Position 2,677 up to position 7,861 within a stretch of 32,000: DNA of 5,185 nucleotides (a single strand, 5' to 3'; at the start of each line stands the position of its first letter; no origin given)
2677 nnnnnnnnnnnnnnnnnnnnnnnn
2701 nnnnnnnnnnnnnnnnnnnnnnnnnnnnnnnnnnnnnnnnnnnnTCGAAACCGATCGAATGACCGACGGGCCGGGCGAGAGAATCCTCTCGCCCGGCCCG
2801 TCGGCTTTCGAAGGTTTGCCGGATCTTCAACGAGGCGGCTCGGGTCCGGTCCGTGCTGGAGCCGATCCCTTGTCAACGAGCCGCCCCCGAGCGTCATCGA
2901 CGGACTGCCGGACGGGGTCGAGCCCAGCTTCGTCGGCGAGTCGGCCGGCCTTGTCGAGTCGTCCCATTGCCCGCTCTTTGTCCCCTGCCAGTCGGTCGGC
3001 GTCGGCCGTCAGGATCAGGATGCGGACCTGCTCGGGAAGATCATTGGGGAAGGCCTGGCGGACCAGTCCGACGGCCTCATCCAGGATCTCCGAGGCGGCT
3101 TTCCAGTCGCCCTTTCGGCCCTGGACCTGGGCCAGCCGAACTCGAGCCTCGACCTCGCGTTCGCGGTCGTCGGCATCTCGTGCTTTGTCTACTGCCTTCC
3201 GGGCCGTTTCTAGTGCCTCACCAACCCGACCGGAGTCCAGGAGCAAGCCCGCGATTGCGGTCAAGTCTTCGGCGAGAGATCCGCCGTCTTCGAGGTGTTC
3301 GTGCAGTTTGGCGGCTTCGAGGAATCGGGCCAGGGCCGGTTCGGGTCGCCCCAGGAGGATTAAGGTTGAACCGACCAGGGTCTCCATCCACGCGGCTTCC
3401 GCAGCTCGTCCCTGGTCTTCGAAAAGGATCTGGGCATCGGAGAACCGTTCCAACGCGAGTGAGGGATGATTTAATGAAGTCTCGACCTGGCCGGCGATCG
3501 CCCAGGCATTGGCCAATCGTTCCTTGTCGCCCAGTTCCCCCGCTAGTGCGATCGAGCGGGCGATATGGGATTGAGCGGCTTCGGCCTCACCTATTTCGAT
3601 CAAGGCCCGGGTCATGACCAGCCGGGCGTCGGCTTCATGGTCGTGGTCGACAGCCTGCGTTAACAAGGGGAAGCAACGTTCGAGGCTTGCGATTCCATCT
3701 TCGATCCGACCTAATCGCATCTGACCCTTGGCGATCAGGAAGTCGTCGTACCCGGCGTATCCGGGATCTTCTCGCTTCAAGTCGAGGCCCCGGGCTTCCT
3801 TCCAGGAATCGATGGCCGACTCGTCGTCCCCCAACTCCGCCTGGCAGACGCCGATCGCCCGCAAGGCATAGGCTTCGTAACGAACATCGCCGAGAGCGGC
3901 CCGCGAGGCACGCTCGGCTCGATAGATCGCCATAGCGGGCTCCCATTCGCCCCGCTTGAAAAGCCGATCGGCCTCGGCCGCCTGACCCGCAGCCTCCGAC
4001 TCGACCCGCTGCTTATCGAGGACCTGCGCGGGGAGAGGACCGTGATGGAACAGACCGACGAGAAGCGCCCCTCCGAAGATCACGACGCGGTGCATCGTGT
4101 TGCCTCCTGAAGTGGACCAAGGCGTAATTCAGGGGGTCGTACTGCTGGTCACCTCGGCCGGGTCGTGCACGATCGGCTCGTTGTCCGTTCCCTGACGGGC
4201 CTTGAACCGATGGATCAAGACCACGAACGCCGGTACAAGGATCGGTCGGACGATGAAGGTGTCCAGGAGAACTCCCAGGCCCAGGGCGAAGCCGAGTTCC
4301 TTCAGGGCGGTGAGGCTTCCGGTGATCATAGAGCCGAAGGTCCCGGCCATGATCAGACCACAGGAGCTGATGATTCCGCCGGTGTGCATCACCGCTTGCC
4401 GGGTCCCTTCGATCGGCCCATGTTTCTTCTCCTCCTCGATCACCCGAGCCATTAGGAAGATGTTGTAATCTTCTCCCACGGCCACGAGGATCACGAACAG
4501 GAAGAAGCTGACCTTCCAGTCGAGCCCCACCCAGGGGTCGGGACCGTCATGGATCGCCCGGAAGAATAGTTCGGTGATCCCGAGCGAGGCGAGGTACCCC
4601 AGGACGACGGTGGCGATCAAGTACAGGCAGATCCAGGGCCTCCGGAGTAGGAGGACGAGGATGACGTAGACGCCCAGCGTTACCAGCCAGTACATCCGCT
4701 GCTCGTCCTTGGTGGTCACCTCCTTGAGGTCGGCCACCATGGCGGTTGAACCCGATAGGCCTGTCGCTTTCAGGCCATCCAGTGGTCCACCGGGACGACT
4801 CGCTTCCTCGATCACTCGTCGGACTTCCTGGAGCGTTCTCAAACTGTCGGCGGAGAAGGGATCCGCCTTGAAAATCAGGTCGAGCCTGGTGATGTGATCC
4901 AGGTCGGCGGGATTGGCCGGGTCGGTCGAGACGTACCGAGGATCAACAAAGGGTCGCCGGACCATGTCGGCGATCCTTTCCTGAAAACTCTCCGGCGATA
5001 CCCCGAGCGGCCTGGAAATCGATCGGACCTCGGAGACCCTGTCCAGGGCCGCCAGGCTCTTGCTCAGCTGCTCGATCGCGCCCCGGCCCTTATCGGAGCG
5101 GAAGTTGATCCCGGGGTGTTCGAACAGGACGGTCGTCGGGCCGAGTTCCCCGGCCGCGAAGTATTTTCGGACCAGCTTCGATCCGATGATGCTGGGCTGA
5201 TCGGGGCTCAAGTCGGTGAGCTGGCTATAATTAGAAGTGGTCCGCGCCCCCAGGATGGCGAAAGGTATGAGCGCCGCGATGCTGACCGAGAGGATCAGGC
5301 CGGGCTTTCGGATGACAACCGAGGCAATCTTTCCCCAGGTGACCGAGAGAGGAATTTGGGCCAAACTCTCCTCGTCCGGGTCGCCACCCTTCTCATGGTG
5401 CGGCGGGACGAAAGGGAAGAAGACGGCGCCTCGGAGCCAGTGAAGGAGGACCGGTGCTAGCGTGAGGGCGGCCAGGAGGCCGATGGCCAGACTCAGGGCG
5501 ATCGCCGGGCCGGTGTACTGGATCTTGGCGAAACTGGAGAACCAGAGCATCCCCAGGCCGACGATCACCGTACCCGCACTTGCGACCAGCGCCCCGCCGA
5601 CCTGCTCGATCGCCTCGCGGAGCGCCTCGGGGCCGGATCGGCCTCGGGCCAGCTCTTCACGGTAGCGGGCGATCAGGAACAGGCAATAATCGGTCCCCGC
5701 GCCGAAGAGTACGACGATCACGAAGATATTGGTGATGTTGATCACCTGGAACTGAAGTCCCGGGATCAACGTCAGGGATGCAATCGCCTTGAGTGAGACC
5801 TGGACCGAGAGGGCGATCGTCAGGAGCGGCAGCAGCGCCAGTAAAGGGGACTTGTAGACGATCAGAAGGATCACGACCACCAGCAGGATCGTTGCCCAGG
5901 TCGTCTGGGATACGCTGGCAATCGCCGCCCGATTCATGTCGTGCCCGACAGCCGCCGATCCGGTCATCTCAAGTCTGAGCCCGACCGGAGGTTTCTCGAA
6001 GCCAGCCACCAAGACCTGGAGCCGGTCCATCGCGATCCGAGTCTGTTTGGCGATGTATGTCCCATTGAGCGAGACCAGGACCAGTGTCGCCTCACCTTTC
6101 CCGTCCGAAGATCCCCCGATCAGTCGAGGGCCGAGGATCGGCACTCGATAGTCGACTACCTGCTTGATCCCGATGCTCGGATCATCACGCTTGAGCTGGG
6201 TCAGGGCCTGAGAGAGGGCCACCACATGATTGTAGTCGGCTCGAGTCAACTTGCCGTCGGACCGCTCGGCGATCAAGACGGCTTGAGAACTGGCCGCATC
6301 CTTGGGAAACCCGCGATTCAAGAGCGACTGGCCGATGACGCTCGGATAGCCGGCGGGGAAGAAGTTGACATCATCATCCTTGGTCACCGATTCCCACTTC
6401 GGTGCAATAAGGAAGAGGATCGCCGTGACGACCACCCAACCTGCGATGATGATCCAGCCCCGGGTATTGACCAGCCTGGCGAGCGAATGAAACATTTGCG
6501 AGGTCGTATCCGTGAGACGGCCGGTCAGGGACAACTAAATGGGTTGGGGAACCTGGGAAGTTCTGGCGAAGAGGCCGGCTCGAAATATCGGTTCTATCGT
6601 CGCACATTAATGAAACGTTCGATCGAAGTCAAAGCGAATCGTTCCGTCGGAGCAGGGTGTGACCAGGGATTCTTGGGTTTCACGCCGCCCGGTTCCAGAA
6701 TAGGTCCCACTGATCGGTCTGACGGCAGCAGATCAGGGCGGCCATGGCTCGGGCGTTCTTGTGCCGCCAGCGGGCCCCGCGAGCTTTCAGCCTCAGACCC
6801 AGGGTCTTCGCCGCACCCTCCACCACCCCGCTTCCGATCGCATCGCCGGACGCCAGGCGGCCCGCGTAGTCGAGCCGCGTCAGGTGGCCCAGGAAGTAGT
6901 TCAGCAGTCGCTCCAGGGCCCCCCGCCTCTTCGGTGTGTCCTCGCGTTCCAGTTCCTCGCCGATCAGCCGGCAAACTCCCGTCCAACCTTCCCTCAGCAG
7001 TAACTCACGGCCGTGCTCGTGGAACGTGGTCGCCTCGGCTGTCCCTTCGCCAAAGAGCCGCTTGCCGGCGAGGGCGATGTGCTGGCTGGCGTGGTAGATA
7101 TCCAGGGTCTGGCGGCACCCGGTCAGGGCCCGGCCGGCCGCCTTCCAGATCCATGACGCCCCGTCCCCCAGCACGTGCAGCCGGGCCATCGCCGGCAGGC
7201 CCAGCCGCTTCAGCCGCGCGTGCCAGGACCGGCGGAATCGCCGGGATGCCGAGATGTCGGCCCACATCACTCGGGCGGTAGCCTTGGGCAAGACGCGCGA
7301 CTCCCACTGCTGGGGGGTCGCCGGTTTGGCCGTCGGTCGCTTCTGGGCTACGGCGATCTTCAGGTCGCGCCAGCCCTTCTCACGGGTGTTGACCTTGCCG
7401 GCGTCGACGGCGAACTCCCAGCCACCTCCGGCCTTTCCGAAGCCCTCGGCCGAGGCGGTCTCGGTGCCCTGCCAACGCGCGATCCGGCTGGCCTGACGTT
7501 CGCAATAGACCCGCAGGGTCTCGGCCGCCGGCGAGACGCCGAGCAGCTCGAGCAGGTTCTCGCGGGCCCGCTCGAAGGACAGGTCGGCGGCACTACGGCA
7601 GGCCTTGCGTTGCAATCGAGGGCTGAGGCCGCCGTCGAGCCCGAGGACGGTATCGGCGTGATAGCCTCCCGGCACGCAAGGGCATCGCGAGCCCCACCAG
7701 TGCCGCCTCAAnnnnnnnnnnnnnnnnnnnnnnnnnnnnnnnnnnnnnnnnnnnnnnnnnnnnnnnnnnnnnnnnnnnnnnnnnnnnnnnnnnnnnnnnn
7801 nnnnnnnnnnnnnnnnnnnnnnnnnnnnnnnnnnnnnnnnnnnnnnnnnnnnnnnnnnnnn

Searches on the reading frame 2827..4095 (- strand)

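Call 18: search_protein_families(library=pfam, proteins=[window:2827-4095:-], max_evalue=0.001)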
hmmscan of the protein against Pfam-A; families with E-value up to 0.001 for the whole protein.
window:2827-4095:- (422 aa): 8 families
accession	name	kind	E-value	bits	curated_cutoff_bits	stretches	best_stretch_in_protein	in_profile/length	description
PF13424.12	TPR_12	-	4.6e-18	65.6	30.1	2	234-306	2-76/77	Tetratricopeptide repeat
PF17874.7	TPR_MalT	-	9.3e-08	32.2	45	1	274-362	120-212/336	MalT-like TPR region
PF07719.23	TPR_2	-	1.7e-05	25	27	0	75-101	1-27/34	Tetratricopeptide repeat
PF13181.12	TPR_8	-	0.00013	22.3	25.7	0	316-344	2-30/34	Tetratricopeptide repeat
PF12895.13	ANAPC3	-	0.00029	21.5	27.2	0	294-343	8-50/82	Anaphase-promoting complex, cyclosome, subunit 3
PF14938.12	SNAP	-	0.00035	20.6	25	0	179-295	59-175/282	Soluble NSF attachment protein, SNAP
PF23914.1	TPR_CcmH_CycH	-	0.0009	19.6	42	0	182-225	37-80/158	Cytochrome c-type biogenesis protein H TPR domain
PF00515.34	TPR_1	-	0.00092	19.4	27.8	0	75-101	1-27/34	Tetratricopeptide repeat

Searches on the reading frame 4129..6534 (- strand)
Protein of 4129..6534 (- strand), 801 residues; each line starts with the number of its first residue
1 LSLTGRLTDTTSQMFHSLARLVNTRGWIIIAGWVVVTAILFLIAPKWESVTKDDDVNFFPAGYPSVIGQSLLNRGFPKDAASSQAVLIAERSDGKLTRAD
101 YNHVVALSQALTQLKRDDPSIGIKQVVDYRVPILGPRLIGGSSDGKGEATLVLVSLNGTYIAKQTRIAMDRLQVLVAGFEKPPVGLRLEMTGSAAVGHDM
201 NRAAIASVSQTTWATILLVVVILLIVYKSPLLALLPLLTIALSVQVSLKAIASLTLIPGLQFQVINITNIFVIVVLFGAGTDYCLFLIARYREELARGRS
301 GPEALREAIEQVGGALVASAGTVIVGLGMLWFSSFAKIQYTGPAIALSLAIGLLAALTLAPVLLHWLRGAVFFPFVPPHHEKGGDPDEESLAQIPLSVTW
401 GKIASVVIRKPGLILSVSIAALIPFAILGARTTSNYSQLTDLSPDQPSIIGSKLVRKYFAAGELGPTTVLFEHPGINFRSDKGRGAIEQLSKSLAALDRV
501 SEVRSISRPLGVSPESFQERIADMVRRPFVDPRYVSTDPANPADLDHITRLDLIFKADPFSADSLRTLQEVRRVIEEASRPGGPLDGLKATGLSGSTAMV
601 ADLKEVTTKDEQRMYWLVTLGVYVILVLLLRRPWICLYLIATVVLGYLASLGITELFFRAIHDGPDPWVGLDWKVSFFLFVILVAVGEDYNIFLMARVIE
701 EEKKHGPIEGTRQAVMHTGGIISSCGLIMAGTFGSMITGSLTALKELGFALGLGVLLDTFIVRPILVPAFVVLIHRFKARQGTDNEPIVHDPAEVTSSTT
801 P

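Call 18: search_protein_families(library=pfam, proteins=[window:4129-6534:-], max_evalue=0.001)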
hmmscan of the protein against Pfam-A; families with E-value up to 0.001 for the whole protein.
window:4129-6534:- (801 aa): 1 family
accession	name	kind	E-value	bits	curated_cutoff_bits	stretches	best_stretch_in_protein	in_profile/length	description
PF03176.21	MMPL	-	7.5e-97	324.7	20.5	2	58-412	2-331/333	MMPL family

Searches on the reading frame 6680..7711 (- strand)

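Call 18: search_protein_families(library=pfam, proteins=[window:6680-7711:-], max_evalue=0.001)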
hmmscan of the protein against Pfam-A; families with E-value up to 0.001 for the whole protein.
window:6680-7711:- (343 aa): 1 family
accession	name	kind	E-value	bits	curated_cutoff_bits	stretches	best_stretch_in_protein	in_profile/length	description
PF06782.17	UPF0236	-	0.00085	18.7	24.3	0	177-329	235-384/400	Uncharacterised protein family (UPF0236)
